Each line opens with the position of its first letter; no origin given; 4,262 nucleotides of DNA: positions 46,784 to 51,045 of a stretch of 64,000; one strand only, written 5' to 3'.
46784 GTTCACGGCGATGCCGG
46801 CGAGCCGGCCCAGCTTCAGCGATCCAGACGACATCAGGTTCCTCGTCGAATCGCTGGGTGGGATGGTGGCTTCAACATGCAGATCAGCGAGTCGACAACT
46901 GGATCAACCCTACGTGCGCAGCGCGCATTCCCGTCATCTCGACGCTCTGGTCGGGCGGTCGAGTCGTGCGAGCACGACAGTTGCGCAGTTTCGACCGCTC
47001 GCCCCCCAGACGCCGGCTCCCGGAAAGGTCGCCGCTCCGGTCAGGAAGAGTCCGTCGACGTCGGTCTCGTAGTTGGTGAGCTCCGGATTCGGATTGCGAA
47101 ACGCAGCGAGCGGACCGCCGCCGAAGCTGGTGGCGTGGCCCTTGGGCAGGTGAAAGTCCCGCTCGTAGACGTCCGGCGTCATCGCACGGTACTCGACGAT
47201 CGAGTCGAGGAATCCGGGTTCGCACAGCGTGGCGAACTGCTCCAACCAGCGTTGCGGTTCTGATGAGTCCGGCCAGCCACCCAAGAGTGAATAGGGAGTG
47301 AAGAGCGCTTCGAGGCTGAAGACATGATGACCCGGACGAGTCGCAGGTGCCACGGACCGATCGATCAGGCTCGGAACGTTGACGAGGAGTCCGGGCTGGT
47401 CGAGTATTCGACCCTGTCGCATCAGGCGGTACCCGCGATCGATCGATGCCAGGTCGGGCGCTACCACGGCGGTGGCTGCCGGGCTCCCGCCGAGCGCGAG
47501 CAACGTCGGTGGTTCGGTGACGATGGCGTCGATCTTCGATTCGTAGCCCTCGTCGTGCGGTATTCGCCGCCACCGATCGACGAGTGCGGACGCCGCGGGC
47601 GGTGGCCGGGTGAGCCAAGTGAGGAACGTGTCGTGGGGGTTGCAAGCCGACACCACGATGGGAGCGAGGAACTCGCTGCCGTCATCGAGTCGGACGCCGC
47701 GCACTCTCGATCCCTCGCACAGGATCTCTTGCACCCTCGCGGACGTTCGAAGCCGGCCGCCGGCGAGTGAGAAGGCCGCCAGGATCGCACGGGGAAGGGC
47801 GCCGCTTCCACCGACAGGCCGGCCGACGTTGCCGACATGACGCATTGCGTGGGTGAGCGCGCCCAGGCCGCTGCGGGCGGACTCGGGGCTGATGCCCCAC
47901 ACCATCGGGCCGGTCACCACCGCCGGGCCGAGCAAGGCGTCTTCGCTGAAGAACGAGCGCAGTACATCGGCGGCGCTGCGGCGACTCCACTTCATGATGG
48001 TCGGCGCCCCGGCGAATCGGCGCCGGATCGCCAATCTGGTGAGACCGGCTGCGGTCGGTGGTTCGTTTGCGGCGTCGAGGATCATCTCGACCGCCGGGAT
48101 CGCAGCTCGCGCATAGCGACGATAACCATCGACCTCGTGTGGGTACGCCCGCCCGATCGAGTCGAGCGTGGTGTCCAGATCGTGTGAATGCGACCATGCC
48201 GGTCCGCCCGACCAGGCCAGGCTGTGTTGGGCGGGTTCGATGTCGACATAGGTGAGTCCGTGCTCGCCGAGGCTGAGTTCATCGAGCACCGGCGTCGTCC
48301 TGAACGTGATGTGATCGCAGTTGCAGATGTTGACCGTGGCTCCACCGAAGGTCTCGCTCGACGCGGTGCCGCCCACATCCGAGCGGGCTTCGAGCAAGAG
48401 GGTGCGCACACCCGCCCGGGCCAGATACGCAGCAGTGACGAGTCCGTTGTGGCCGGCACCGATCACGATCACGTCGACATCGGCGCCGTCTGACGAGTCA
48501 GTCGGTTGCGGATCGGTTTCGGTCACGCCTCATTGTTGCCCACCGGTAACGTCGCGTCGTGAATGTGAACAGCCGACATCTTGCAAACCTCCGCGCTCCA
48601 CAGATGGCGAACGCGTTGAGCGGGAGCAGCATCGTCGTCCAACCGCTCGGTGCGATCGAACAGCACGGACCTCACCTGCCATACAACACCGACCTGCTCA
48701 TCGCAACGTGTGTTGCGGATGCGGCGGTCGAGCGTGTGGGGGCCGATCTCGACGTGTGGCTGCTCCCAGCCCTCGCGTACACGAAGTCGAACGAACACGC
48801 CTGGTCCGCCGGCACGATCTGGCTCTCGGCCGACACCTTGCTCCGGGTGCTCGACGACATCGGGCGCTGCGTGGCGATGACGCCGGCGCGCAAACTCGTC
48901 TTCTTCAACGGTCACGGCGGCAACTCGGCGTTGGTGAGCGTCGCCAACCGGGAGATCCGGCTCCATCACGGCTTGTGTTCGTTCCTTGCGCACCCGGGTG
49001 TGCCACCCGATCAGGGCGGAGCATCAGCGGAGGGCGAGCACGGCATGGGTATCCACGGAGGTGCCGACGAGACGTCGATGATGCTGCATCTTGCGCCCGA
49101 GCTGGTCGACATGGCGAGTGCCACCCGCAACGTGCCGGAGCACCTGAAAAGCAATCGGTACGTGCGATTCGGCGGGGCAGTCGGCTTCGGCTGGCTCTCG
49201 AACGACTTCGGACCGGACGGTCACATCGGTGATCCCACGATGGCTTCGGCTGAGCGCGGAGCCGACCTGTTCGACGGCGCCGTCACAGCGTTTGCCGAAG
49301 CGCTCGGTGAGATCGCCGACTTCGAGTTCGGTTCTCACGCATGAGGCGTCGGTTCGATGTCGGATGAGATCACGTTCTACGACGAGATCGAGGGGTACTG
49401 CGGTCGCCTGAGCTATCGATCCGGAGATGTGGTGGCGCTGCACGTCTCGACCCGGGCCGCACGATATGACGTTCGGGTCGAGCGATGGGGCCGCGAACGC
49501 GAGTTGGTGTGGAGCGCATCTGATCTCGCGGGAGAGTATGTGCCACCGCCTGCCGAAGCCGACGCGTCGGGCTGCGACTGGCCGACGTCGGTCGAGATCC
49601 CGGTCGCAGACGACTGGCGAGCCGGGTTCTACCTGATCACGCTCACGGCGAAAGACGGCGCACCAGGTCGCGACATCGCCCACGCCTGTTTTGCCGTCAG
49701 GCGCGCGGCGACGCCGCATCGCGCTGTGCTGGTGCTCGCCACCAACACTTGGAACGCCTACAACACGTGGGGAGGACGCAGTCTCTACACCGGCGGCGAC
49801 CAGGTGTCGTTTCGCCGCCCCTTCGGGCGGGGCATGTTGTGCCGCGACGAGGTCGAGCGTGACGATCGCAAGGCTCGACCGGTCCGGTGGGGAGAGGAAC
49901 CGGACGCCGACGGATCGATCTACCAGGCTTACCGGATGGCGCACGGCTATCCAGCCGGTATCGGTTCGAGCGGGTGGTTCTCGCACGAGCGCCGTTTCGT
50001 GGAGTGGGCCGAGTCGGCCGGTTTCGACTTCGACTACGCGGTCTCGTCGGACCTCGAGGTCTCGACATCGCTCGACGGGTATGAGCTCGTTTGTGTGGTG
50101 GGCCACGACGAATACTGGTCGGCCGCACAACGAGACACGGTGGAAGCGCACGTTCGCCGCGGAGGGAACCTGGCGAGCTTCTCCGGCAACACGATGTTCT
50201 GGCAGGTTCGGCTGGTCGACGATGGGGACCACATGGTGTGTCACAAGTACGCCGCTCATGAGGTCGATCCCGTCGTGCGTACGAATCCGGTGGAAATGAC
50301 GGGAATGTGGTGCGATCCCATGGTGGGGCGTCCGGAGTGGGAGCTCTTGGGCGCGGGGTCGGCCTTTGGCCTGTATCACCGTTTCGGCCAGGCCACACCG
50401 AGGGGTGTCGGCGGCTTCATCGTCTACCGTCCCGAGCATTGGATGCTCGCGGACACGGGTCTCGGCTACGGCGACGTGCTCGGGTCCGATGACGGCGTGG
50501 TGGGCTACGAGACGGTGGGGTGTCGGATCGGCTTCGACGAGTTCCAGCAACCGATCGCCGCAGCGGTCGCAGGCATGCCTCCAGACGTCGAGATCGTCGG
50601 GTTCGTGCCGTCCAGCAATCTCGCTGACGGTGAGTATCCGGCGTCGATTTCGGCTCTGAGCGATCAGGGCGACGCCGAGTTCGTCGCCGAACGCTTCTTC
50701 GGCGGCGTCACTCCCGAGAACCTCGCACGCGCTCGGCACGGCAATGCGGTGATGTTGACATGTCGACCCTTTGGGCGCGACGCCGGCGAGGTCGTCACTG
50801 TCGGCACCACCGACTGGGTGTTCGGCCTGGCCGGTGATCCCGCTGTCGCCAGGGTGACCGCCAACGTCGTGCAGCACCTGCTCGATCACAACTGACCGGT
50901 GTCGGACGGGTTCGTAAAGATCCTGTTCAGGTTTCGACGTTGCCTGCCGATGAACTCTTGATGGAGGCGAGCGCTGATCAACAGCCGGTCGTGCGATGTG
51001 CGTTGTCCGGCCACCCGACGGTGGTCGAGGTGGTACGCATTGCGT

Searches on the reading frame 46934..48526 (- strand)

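Call 19: search_protein_families(library=pfam, proteins=[window:46934-48526:-], max_evalue=0.001)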
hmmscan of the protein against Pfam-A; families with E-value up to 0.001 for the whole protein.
window:46934-48526:- (530 aa): 10 families
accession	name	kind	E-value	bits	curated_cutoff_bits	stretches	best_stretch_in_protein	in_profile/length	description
PF01593.30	Amino_oxidase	-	9.3e-17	61.9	19.8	1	28-308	3-266/443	Flavin containing amine oxidoreductase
PF01266.30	DAO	-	1e-13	52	27.9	1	18-111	1-71/353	FAD dependent oxidoreductase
PF13450.12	NAD_binding_8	-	3.5e-12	46.9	21.9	1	21-66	1-46/68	NAD(P)-binding Rossmann-like domain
PF01134.28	GIDA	-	1.4e-07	31.4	22.1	1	18-63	1-47/391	Glucose inhibited division protein A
PF12831.13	FAD_oxidored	-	2.8e-07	30.6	27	1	18-60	1-43/416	FAD dependent oxidoreductase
PF01494.25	FAD_binding_3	-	1.9e-06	27.8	22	1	16-52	1-37/349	FAD binding domain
PF01946.23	Thi4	-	3e-06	27.1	26.2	1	12-55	13-57/235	Thi4 family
PF00890.30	FAD_binding_2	-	5.3e-05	23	20.4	1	18-55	1-37/414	FAD binding domain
PF07992.20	Pyr_redox_2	-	5.7e-05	23.1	26.1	1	18-52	2-178/291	Pyridine nucleotide-disulphide oxidoreductase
PF03486.20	HI0933_like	-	0.00016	21.7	50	1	18-69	2-51/244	HI0933-like protein Rossmann domain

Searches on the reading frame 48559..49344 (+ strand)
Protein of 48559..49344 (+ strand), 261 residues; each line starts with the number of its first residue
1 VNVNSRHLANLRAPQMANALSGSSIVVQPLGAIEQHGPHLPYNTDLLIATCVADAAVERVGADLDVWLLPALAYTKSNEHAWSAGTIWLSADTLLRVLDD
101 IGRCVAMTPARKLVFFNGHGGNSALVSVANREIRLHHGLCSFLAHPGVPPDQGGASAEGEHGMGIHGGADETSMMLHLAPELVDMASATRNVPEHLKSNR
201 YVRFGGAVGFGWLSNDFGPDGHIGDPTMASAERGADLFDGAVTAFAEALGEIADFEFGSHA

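Call 19: search_protein_families(library=pfam, proteins=[window:48559-49344:+], max_evalue=0.001)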
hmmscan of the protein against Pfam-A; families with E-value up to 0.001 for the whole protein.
window:48559-49344:+ (261 aa): 1 family
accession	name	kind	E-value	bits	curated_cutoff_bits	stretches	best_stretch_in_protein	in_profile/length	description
PF02633.19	Creatininase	-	3e-66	223.7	31.3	1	10-249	2-238/238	Creatinine amidohydrolase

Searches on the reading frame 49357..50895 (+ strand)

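Call 19: search_protein_families(library=pfam, proteins=[window:49357-50895:+], max_evalue=0.001)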
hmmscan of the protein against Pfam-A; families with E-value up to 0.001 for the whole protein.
window:49357-50895:+ (512 aa): 1 family
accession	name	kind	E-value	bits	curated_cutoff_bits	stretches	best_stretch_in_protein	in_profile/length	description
PF20254.3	DMFA2_C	-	1.6e-65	222.4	27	1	41-492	4-369/374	N,N-dimethylformamidase beta subunit-like, C-terminal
